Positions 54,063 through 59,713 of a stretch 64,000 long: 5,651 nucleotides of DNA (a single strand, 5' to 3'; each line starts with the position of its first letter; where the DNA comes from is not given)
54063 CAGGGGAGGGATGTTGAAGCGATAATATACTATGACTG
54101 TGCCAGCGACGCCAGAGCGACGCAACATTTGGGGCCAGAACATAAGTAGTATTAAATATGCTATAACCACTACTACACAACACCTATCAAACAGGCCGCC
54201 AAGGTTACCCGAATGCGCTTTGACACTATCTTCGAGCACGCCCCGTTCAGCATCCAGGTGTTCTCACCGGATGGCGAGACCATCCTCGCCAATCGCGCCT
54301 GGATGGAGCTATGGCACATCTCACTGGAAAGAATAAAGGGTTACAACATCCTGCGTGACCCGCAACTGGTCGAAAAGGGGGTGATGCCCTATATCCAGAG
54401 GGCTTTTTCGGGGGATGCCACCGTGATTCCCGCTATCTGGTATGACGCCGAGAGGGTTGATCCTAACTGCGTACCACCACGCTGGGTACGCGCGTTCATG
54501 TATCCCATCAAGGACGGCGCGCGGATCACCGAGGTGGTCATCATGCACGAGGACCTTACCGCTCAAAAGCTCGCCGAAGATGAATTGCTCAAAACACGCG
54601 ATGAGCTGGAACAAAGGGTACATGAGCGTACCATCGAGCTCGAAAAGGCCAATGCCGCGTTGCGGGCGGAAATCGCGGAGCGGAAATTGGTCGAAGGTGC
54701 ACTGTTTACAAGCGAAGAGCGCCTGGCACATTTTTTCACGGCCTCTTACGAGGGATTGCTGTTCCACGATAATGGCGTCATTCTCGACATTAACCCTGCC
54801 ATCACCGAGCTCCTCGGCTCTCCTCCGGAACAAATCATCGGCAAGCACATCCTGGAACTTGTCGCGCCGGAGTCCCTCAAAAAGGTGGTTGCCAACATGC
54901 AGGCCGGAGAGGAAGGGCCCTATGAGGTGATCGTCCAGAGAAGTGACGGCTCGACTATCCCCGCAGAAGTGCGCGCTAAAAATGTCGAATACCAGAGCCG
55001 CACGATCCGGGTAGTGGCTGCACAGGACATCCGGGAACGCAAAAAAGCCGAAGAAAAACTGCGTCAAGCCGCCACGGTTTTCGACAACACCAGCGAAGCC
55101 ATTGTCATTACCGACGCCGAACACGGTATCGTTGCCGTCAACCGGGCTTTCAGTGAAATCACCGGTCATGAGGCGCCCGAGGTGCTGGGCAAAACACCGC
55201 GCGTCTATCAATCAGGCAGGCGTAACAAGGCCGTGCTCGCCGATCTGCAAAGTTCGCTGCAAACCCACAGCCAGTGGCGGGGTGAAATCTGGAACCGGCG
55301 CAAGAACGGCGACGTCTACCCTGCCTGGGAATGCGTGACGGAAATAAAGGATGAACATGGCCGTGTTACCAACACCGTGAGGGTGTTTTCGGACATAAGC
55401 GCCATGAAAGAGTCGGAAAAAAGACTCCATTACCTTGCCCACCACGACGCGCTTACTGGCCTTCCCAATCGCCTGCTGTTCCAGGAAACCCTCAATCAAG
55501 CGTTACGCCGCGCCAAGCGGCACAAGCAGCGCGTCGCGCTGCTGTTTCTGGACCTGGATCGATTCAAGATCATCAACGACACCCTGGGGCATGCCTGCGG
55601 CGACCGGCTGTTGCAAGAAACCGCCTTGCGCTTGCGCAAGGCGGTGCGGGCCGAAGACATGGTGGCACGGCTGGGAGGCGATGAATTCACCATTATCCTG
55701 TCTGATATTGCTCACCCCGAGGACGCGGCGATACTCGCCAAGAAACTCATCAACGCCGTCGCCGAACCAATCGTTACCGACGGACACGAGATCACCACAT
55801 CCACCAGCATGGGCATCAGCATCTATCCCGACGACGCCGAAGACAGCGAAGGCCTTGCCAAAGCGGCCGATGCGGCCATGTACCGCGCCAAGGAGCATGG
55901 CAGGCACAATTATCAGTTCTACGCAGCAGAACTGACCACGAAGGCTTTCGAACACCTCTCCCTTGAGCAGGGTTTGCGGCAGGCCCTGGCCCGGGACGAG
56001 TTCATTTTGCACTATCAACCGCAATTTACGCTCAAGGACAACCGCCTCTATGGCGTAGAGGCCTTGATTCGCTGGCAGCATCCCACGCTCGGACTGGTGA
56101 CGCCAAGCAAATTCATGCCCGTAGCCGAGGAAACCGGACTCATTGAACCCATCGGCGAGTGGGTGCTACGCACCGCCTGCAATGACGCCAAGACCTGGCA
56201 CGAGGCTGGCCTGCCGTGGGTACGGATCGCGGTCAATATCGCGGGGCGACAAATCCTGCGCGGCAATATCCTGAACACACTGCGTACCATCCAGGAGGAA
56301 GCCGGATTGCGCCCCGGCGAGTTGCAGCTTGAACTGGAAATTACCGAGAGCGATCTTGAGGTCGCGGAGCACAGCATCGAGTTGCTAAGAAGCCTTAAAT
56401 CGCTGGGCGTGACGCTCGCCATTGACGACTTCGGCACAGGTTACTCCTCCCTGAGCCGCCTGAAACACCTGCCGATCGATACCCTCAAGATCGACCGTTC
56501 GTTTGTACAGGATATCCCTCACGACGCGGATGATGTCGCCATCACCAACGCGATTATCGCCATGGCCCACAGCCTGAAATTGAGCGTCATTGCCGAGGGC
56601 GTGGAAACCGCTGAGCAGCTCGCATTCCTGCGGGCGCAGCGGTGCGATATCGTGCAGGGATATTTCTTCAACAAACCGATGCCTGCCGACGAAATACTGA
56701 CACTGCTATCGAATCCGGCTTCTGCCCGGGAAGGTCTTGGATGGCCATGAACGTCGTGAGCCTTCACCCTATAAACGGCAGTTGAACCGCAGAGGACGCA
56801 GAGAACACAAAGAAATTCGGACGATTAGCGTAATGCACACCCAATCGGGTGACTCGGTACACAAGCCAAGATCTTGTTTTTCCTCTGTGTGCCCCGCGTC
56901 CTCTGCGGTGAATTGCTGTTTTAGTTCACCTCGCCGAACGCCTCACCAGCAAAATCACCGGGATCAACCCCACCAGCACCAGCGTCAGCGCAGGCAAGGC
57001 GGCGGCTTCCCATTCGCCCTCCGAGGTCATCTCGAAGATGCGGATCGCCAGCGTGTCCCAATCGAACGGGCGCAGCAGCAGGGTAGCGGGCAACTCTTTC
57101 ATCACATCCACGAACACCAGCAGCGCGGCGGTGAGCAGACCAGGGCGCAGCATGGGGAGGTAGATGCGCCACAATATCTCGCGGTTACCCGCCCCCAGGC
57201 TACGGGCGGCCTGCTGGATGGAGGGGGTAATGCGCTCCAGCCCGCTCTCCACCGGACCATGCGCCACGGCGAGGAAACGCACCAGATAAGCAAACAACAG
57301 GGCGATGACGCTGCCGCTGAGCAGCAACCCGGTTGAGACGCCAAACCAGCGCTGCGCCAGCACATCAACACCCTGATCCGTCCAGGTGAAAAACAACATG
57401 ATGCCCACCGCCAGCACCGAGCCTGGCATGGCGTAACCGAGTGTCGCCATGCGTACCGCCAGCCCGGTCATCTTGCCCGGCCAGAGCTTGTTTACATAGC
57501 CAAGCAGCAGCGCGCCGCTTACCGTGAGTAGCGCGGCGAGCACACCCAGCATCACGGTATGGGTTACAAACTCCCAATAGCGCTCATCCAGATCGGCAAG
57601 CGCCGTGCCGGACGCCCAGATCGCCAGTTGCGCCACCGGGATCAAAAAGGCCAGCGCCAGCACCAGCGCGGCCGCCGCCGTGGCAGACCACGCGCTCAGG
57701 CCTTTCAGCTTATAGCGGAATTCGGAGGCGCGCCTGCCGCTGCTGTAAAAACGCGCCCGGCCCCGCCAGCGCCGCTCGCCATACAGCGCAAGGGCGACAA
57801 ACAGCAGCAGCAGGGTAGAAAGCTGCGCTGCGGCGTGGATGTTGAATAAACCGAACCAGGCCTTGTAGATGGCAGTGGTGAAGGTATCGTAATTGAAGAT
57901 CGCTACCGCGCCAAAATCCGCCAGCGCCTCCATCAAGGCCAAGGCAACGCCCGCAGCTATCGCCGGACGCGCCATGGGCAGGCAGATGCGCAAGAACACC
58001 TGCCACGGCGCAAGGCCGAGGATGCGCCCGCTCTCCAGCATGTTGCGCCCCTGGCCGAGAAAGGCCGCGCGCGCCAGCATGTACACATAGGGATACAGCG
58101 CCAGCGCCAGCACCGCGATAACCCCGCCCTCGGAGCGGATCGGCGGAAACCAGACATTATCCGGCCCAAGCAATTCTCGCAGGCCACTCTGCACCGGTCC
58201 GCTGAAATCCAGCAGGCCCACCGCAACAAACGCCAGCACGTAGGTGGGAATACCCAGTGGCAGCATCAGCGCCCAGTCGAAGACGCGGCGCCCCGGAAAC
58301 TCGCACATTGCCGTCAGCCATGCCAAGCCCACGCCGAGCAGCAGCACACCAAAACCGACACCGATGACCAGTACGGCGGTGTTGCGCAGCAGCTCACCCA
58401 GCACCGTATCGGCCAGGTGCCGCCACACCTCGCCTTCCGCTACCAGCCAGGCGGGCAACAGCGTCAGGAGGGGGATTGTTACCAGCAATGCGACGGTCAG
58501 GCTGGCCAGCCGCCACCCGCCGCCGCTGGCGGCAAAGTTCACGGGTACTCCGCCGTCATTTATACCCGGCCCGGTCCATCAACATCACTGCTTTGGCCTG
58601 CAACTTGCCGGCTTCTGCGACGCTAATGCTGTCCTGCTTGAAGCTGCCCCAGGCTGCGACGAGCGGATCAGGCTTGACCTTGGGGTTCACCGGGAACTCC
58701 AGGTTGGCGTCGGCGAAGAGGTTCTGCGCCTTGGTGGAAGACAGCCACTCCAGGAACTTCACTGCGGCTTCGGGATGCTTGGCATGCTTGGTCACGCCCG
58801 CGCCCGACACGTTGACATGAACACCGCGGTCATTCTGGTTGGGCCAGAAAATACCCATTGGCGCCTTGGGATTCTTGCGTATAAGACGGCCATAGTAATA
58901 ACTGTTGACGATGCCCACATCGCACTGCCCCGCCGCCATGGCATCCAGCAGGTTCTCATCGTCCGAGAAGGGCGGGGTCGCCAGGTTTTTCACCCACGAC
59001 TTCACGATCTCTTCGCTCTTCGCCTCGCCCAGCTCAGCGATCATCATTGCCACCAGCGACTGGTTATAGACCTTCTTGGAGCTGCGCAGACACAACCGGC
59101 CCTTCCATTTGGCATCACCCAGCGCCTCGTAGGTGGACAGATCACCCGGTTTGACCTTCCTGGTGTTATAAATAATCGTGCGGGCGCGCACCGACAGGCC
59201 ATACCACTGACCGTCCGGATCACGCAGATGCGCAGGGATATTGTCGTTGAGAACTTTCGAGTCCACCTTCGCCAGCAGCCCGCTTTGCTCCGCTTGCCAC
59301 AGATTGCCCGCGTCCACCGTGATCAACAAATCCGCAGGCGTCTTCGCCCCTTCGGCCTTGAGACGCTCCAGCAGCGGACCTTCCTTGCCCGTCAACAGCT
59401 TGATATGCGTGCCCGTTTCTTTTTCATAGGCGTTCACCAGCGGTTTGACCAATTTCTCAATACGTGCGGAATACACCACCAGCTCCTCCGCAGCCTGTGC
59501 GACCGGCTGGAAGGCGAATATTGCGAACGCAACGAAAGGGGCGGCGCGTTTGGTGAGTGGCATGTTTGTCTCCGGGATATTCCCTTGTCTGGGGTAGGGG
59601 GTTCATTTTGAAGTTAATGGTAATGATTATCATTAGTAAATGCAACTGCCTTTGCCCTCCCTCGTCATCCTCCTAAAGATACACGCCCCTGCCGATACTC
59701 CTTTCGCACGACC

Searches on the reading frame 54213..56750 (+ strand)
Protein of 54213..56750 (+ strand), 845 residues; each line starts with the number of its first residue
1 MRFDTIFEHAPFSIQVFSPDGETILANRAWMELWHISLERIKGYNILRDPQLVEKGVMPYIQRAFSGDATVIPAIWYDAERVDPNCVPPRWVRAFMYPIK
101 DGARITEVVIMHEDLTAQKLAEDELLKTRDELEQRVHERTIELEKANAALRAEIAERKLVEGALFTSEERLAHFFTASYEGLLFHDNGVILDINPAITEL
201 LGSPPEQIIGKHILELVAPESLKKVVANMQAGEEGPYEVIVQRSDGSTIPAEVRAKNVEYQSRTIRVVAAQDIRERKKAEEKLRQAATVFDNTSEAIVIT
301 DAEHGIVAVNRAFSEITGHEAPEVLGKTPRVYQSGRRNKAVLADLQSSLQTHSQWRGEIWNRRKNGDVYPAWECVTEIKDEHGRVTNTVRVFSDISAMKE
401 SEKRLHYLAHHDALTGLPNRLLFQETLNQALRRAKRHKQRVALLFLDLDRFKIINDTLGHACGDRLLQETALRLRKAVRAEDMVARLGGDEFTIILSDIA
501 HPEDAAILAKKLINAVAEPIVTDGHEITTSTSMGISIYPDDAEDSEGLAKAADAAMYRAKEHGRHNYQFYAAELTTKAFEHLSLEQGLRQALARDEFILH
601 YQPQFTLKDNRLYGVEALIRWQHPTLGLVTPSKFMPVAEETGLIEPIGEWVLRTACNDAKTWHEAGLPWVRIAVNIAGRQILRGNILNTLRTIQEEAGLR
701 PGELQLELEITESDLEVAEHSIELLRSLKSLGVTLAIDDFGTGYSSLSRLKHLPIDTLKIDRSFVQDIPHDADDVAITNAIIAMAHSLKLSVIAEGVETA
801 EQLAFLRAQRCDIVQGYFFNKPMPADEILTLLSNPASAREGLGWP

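Call 3: search_protein_families(library=pfam, proteins=[window:54213-56750:+])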
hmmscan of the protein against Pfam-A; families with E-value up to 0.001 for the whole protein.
window:54213-56750:+ (845 aa): 8 families
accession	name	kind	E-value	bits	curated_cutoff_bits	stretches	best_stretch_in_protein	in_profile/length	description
PF00563.25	EAL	-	4.9e-76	255.6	31.3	1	588-822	4-236/236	EAL domain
PF00990.26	GGDEF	-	7.8e-53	179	23.8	1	409-565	1-160/161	Diguanylate cyclase, GGDEF domain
PF13426.13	PAS_9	-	4.6e-29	101.2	27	2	186-275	9-103/103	PAS domain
PF00989.32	PAS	-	9.8e-23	80.8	22.6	2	186-265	19-103/113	PAS fold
PF08448.16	PAS_4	-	1.7e-19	70.5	23.1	2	290-397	1-107/110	PAS fold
PF13188.13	PAS_8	-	1e-18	66.9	21.8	2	288-325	5-42/65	PAS domain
PF08447.18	PAS_3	-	2.1e-15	57.2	25.6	2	307-388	2-85/89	PAS fold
PF24820.1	Diguanyl_cycl_sensor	-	0.00014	22.2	28.1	0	183-253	11-91/109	Diguanylate cyclase-like sensor domain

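Call 4: search_protein_families(library=ncbifam, proteins=[window:54213-56750:+])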
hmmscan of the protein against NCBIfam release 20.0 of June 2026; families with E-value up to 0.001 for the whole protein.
window:54213-56750:+ (845 aa): 45 families (the best 25 are shown)
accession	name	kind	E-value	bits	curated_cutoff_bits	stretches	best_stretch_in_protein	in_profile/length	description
NF045675.1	PhdiestaseDibA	equivalog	1.4e-215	717.3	980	1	267-828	61-621/623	phosphodiesterase DibA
NF053781.1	cdiGMPphdstlr2612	equivalog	2.9e-135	452.6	1600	2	262-833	688-1266/1268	Tlr1612 family c-di-GMP phosphodiesterase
NF007474.0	PRK10060.1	equivalog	3.5e-129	431.9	782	1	279-829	106-651/663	cyclic di-GMP phosphodiesterase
NF008467.0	PRK11359.1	equivalog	2e-126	423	857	2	400-834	367-794/800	oxygen-sensing cyclic-di-GMP phosphodiesterase DosP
NF052458.1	PhdiestGepA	equivalog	5.5e-95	319.2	1200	1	389-828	404-837/840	phosphodiesterase GepA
NF007298.0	PRK09776.1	equivalog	4.5e-88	296.4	1135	1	280-830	552-1104/1111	diguanylate cyclase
NF008807.1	PRK11829.1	equivalog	8.2e-85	285.3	733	1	397-829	230-659/670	biofilm formation regulator HmsP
NF007423.1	PRK09966.1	equivalog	1.4e-58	198.6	325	1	397-560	227-390/390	diguanylate cyclase DgcN/YfiN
NF007839.0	PRK10551.1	equivalog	5e-53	180.4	461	1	586-836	266-514/518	cyclic di-GMP phosphodiesterase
NF052596.1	RR_EAL_PvrR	equivalog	3e-47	161.1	580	1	476-836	33-393/398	response regulator cyclic di-GMP phosphodiesterase PvrR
TIGR00254.1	GGDEF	domain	6.1e-46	156.2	37.4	1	406-568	2-165/168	diguanylate cyclase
NF045673.1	c-di-GMPRcptLapD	equivalog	3.6e-45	154.4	1020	1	400-824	228-646/647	cyclic di-GMP receptor LapD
TIGR00229.1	sensory_box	domain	2e-41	141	22.9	2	167-283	3-126/126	PAS domain S-box protein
NF038266.1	diguan_SiaD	equivalog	4.4e-41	140.9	290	1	396-565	81-250/252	biofilm regulation diguanylate cyclase SiaD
NF051473.1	DigCycDgcsShew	equivalog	5.8e-39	134.2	400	1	409-568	135-289/291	diguanylate cyclase DgcS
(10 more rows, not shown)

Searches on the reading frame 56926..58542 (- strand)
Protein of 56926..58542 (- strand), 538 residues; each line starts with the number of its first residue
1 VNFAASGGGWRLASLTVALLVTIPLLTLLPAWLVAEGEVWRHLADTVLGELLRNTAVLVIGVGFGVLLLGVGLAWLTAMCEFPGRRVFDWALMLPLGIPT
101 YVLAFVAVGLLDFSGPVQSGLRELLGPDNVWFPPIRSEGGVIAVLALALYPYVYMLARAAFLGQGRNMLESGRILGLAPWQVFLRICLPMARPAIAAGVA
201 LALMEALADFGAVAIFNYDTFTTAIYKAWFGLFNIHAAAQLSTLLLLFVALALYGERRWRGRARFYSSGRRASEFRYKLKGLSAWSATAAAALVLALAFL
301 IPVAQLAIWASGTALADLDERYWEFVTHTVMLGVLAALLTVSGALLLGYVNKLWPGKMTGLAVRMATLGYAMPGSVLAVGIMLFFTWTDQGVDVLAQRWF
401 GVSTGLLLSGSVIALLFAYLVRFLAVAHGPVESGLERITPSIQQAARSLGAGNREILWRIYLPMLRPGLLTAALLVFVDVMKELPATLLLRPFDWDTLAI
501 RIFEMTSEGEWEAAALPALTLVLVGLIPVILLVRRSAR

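Call 45: search_protein_families(library=pfam, proteins=[window:56926-58542:-], max_evalue=0.0001)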
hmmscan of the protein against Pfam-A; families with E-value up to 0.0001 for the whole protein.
window:56926-58542:- (538 aa): 1 family
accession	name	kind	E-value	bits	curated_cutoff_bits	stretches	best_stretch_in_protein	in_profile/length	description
PF00528.27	BPD_transp_1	-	1.5e-17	64.4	26.4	2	70-254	1-175/184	Binding-protein-dependent transport system inner membrane component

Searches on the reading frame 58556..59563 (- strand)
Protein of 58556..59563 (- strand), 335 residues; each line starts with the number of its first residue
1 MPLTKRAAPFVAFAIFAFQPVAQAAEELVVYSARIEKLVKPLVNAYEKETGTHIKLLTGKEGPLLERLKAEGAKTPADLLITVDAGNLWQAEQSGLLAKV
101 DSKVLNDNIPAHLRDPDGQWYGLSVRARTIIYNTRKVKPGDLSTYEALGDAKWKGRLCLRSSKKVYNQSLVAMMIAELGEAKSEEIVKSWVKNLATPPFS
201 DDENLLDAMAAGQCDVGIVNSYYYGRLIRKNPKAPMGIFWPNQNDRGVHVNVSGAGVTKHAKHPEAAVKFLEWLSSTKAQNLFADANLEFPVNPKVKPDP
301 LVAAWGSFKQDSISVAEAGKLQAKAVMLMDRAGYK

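Call 45: search_protein_families(library=pfam, proteins=[window:58556-59563:-], max_evalue=0.0001)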
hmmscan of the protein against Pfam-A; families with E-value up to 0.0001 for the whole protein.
window:58556-59563:- (335 aa): 4 families
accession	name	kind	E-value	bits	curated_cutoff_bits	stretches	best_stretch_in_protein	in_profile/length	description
PF13416.11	SBP_bac_8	-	2.4e-26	93.6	27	1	42-308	2-277/279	Bacterial extracellular solute-binding protein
PF13343.11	SBP_bac_6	-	2.9e-22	79.8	24.6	1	76-298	3-226/245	Bacterial extracellular solute-binding protein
PF01547.30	SBP_bac_1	-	1.7e-20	74.7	26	1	39-280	10-306/307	Bacterial extracellular solute-binding protein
PF13531.11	SBP_bac_11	-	9.6e-20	71.8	25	1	29-285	3-223/227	Bacterial extracellular solute-binding protein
